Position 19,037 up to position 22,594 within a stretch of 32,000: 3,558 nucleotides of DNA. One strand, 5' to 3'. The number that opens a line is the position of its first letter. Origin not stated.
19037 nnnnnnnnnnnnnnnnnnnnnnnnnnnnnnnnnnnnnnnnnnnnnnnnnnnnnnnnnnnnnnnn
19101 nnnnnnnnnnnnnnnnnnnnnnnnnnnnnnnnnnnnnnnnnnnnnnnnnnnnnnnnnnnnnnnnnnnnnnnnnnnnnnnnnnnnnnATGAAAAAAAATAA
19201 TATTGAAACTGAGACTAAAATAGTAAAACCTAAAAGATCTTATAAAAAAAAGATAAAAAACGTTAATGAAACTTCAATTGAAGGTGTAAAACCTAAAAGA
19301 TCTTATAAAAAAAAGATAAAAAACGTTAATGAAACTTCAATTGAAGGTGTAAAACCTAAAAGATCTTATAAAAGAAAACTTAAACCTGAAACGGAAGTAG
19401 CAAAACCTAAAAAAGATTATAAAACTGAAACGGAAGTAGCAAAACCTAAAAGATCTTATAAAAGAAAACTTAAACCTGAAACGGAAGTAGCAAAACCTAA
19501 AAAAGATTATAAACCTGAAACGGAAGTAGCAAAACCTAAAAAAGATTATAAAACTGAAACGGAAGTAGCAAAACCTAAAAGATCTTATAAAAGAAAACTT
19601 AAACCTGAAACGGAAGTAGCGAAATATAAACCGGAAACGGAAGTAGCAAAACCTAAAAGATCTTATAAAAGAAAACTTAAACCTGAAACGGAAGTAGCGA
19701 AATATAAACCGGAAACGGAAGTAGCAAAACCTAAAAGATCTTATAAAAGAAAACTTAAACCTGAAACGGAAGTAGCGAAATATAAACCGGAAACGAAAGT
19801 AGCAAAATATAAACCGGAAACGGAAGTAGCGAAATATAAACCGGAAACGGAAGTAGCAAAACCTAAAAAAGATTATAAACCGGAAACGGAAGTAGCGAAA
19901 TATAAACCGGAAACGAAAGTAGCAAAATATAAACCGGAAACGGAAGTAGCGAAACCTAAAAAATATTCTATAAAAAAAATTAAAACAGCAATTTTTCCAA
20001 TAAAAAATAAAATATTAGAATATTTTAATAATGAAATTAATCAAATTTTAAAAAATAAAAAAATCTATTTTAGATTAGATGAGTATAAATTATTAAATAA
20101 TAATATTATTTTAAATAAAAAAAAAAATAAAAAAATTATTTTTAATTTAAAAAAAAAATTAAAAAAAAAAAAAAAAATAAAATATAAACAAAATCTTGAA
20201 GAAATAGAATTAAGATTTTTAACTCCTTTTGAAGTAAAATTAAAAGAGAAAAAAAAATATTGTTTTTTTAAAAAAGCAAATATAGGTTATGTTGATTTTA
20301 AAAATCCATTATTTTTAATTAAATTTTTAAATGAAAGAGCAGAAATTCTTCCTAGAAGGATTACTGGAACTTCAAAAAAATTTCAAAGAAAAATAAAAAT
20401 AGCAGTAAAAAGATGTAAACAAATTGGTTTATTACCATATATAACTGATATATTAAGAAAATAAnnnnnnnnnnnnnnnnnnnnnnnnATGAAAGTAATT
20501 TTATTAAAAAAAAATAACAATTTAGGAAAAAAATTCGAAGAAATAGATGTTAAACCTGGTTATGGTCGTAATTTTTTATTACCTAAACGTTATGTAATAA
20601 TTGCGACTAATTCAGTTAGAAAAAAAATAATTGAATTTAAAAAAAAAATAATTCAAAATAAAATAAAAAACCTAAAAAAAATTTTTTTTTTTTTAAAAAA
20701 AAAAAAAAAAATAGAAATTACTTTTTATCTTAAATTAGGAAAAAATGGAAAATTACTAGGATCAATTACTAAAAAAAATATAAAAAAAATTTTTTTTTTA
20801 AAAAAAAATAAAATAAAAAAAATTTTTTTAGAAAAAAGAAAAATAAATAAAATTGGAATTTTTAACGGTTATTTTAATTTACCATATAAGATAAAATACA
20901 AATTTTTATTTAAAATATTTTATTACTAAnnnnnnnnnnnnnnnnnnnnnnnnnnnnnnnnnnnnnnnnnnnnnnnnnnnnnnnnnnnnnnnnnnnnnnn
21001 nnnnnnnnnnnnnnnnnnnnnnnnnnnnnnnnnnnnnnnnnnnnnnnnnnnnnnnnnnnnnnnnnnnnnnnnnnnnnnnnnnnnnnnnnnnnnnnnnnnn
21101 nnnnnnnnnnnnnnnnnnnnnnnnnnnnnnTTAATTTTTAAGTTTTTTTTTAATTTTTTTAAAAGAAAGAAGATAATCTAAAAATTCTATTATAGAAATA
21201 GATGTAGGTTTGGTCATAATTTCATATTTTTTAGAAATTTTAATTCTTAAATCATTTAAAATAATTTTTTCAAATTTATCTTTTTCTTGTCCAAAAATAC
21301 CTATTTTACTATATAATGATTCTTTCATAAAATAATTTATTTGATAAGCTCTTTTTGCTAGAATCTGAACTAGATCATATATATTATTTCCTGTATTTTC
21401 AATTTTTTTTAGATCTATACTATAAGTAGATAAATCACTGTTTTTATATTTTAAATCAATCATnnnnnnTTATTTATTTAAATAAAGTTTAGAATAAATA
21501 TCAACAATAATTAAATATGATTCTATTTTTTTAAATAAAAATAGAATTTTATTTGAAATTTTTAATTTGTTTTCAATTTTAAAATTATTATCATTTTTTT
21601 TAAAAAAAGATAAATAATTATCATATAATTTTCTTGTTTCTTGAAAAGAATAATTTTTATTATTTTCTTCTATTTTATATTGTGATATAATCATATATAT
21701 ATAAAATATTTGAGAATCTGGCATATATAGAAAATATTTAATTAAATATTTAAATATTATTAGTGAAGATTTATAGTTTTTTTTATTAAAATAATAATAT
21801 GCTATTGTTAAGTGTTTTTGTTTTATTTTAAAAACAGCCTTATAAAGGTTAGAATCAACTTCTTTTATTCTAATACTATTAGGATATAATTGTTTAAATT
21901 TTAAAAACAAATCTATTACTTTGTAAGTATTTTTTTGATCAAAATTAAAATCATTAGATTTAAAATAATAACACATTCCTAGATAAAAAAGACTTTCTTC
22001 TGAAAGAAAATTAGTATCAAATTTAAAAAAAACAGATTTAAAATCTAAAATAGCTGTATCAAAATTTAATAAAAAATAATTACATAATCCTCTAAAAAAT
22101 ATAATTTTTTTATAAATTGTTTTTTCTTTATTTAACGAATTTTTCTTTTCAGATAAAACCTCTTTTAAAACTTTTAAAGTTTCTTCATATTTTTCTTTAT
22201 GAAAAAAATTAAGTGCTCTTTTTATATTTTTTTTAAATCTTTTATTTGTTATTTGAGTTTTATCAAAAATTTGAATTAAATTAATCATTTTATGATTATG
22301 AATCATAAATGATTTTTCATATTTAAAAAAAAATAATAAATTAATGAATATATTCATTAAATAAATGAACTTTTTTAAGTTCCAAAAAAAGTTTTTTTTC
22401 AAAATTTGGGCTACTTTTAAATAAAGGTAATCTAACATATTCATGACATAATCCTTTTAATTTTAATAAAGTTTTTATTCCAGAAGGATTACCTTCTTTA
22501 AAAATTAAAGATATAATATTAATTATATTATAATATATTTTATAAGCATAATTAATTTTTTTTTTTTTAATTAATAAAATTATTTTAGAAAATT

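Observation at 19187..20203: Ribosomal protein S18 fused to a ~339-aa lysine-rich repeat extension, with no internal ATG for a normal-length S18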

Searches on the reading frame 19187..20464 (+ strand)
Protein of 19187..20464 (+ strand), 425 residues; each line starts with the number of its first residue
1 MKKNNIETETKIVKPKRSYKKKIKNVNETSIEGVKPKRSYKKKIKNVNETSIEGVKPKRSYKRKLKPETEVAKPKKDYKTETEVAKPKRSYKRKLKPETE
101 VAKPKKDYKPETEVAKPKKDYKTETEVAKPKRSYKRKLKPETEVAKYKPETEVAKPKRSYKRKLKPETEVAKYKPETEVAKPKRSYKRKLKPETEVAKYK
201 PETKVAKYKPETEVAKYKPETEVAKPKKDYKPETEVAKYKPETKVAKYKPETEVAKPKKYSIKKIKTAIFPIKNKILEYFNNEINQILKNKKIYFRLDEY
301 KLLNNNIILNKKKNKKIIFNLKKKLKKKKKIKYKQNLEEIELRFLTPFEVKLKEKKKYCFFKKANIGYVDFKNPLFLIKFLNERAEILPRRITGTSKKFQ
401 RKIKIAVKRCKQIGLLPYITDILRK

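Call 5: search_protein_families(library=pfam, proteins=[window:19187-20464:+], max_evalue=1)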
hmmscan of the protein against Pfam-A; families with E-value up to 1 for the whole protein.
window:19187-20464:+ (425 aa): 1 family
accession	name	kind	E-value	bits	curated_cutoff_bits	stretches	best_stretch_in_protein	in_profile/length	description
PF01084.26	Ribosomal_S18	-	1.8e-17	63.6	21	1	366-416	2-52/52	Ribosomal protein S18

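Call 6: find_homologous_proteins(query=window:19187-20464:+, max_evalue=0.001)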
Query window:19187-20464:+ (425 aa): 2 proteins with E <= 0.001 among 8000 candidates.
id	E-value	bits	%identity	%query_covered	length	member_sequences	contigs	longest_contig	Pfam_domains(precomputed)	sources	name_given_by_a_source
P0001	1.0e-108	382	84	59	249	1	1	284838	PF01084.27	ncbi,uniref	ncbi:30S ribosomal protein S18 [Candidatus Karelsulcia muelleri]|uniref:30S ribosomal protein S18 n=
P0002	1.6e-98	349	63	72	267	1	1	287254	PF01084.27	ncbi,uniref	uniref:30S ribosomal protein S18 n=1 Tax=Candidatus Karelsulcia muelleri TaxID=336810 RepID=UPI0032B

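Call 9: list_cluster_members(proteins=[window:19187-20464:+, P0001, P0002])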
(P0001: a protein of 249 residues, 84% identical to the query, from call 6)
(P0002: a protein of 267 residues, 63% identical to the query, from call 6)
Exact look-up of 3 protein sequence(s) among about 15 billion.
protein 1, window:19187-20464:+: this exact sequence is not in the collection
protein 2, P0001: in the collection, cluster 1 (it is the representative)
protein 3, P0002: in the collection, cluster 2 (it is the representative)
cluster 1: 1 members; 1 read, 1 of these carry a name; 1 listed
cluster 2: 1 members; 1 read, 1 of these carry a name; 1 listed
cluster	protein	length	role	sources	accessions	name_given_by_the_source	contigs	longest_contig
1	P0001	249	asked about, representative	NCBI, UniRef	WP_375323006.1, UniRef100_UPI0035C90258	30S ribosomal protein S18 [Candidatus Karelsulcia muelleri] | 30S ribosomal protein S18 n=1 Tax=Candidatus Karelsulcia muelleri TaxID=336810 ...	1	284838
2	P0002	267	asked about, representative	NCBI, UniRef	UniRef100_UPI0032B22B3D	30S ribosomal protein S18 n=1 Tax=Candidatus Karelsulcia muelleri TaxID=336810 ...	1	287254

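Call 10: find_encoding_contigs(protein=P0001, flank=3000, max_places=3)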
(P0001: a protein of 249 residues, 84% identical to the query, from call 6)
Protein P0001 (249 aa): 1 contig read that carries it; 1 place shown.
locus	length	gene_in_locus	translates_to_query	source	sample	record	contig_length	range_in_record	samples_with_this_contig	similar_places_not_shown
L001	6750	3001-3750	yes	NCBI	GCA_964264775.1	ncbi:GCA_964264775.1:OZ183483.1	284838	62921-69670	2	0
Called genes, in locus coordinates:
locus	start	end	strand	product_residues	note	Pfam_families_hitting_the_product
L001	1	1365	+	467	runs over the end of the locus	PF01336:tRNA_anti-codon (weak), PF00152:tRNA-synt_2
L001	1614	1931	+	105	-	PF00829:Ribosomal_L21p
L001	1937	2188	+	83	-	PF01016:Ribosomal_L27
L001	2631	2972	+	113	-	PF01250:Ribosomal_S6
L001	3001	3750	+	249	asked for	PF01084:Ribosomal_S18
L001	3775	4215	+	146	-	PF01281:Ribosomal_L9_N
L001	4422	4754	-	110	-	-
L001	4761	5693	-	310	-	PF13525:YfiO (weak)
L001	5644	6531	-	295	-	PF00701:DHDPS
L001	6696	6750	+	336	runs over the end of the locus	PF03462:PCRF, PF00472:RF-1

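Call 11: find_encoding_contigs(protein=P0002, flank=3000, max_places=3)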
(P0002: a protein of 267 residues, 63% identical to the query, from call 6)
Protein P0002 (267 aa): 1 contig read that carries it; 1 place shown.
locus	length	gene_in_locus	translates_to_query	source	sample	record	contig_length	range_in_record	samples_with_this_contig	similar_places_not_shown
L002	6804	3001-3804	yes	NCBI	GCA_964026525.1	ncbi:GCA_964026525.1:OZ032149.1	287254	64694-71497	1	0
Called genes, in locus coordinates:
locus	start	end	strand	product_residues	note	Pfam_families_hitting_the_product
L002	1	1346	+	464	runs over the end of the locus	PF00152:tRNA-synt_2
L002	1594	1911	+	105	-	PF00829:Ribosomal_L21p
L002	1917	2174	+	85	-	PF01016:Ribosomal_L27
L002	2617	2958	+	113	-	PF01250:Ribosomal_S6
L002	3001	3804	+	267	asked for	PF01084:Ribosomal_S18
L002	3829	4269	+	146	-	PF01281:Ribosomal_L9_N, PF03948:Ribosomal_L9_C (weak)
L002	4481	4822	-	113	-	PF01192:RNA_pol_Rpb6 (faint)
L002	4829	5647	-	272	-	-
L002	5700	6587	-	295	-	PF00701:DHDPS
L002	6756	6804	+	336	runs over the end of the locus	PF03462:PCRF, PF00472:RF-1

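Call 49: predict_structure(alignment_id=A3)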
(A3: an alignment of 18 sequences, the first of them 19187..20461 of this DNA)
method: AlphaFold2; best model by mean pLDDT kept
length: 425 residues; sequences in the alignment: 18
mean_pLDDT: 41.9   pTM: 0.22
mean pLDDT of the five models: 41.9, 41.7, 41.1, 37.1, 34.7
residues with pLDDT >= 90: 0; 70-90: 5; 50-70: 50; < 50: 370
segments of 3 or more residues with pLDDT < 50: 1-12, 14-20, 22-158, 160-240, 242-260, 269-271, 291-311, 313-375, 381-395, 419-425
pLDDT, mean of each block of 10 residues (from residue 1): 42 46 41 40 40 37 38 35 37 40 39 39 39 41 36 40 37 37 39 35 36 39 41 42 44 45 54 54 59 38 43 44 40 32 30 37 36 47 43 54 68 56 35
secondary structure, 60 per line:
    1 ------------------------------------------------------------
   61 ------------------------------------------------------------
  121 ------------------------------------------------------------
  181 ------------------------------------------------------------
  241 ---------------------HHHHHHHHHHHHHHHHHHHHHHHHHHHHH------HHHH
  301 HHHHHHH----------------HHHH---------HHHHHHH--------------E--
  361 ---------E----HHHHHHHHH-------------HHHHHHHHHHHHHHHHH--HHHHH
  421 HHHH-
elements in order: H262-290 H297-307 H324-327 H337-343 H375-383 H397-413 H416-424

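Call 54: search_protein_families(library=ncbifam, proteins=[window:19187-20464:+], max_evalue=0.01)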
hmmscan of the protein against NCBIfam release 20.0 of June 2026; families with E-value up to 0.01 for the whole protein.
window:19187-20464:+ (425 aa): 1 family
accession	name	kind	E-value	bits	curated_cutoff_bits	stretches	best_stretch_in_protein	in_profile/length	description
TIGR00165.1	S18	equivalog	2.1e-20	72.7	38.75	1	354-421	3-70/70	30S ribosomal protein S18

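Call 55: search_solved_structures(query=window:19187-20464:+, max_evalue=0.001, show_alignments=1)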
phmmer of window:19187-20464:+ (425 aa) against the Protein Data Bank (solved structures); distinct sequences matched with E-value up to 0.001: 66 (the best 60 are shown).
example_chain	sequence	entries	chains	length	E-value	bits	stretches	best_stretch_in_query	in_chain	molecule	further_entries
9i5v_I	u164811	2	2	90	1.8e-28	103.1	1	340-423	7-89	Small ribosomal subunit protein bS18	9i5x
7jil_w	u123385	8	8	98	1.6e-27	100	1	339-424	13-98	30S ribosomal protein S18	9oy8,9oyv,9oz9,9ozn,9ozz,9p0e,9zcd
7nhn_s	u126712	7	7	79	6.9e-18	68.2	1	354-420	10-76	30S ribosomal protein S18 | Small ribosomal subunit protein bS18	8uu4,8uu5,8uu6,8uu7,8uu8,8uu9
5njt_R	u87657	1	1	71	4.4e-17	65.6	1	354-420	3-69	30S ribosomal protein S18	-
3j9w_AR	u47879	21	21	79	5.4e-17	65.3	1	354-420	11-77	30S ribosomal protein bS18 | 30S ribosomal protein S18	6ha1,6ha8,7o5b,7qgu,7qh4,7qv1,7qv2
5li0_r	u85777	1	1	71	4.7e-16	62.2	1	354-420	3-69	30S ribosomal protein S18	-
6htq_r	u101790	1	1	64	5.5e-16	62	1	357-419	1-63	30S ribosomal protein S18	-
5nd8_r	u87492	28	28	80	5.5e-16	61.9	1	354-420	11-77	30S ribosomal protein S18 | Small ribosomal subunit protein bS18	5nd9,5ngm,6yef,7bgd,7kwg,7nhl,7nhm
7nhk_s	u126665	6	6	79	6.3e-15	58.5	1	354-421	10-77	30S ribosomal protein S18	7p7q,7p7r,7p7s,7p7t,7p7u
6o8w_r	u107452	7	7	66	2.3e-14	56.6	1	363-421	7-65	30S ribosomal protein S18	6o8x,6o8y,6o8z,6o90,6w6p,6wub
5myj_AR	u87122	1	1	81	3e-13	52.9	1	353-421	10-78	30S ribosomal protein S18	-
8crx_R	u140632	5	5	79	8.6e-13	51.4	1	352-420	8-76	30S ribosomal protein S18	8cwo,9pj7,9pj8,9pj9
6v39_r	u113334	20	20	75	1.2e-12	50.9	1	354-419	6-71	30S ribosomal protein S18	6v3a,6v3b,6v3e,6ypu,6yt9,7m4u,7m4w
9hig_R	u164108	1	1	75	1.3e-12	50.9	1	354-421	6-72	Small ribosomal subunit protein bS18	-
8rd8_R3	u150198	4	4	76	1.7e-12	50.5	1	354-419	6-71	Small ribosomal subunit protein bS18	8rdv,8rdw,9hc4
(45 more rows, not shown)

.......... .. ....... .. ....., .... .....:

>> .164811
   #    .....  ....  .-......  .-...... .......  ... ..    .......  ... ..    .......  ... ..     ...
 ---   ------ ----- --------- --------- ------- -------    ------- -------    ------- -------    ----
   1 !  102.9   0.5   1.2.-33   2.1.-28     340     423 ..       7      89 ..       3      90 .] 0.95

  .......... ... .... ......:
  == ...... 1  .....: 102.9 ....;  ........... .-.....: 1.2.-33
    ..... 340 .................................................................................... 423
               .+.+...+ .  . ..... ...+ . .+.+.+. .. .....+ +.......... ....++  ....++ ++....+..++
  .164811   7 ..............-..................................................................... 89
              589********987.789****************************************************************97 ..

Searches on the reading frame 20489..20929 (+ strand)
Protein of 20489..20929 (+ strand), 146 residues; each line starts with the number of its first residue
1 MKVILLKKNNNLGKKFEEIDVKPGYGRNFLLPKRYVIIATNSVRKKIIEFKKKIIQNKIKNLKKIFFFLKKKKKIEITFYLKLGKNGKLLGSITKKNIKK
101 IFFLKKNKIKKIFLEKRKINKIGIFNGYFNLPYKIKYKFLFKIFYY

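Call 5: search_protein_families(library=pfam, proteins=[window:20489-20929:+], max_evalue=1)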
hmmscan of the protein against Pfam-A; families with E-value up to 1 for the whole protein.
window:20489-20929:+ (146 aa): 3 families
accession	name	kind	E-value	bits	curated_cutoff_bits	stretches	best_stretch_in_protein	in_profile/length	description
PF01281.25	Ribosomal_L9_N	-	1.6e-16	60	20.7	1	1-46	1-46/47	Ribosomal protein L9, N-terminal domain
PF03948.19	Ribosomal_L9_C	-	0.00013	22.7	23.2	1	73-142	8-83/86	Ribosomal protein L9, C-terminal domain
PF16035.10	Chalcone_2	-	0.043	14.1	27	1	41-105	121-186/203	Chalcone isomerase like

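Call 17: find_encoding_contigs(protein=window:20489-20929:+, flank=3000, max_places=10)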
Protein window:20489-20929:+ (146 aa): 1 contig read that carries it; 1 place shown.
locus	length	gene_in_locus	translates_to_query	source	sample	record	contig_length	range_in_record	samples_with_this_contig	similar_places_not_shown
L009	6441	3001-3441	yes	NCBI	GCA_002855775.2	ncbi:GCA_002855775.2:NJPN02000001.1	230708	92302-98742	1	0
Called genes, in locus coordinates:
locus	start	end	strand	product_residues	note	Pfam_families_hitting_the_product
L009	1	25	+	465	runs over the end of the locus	PF01336:tRNA_anti-codon (weak), PF00152:tRNA-synt_2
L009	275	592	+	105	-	PF00829:Ribosomal_L21p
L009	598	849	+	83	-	PF01016:Ribosomal_L27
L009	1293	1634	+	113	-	PF01250:Ribosomal_S6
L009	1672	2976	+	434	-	-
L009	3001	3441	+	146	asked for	PF01281:Ribosomal_L9_N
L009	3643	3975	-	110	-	-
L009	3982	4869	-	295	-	-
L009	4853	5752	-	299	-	PF00701:DHDPS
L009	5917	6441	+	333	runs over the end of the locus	PF03462:PCRF, PF00472:RF-1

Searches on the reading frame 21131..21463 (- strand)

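Call 54: search_protein_families(library=ncbifam, proteins=[window:21131-21463:-], max_evalue=0.01)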
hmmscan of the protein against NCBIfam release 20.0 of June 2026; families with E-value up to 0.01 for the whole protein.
window:21131-21463:- (110 aa): 1 family
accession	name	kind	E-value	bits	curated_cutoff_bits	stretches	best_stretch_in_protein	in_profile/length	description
NF001588.0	PRK00392.8-5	equivalog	0.00029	21.4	76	1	20-50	7-37/63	DNA-directed RNA polymerase subunit omega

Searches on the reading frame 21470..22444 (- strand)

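Call 54: search_protein_families(library=ncbifam, proteins=[window:21470-22444:-], max_evalue=0.01)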
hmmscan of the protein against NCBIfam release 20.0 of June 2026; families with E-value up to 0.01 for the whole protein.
window:21470-22444:- (324 aa): 1 family
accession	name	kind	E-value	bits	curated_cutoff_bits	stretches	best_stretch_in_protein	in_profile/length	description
TIGR03302.1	OM_YfiO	subfamily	3.7e-09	36.4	81.4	1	64-269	27-227/239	outer membrane protein assembly factor BamD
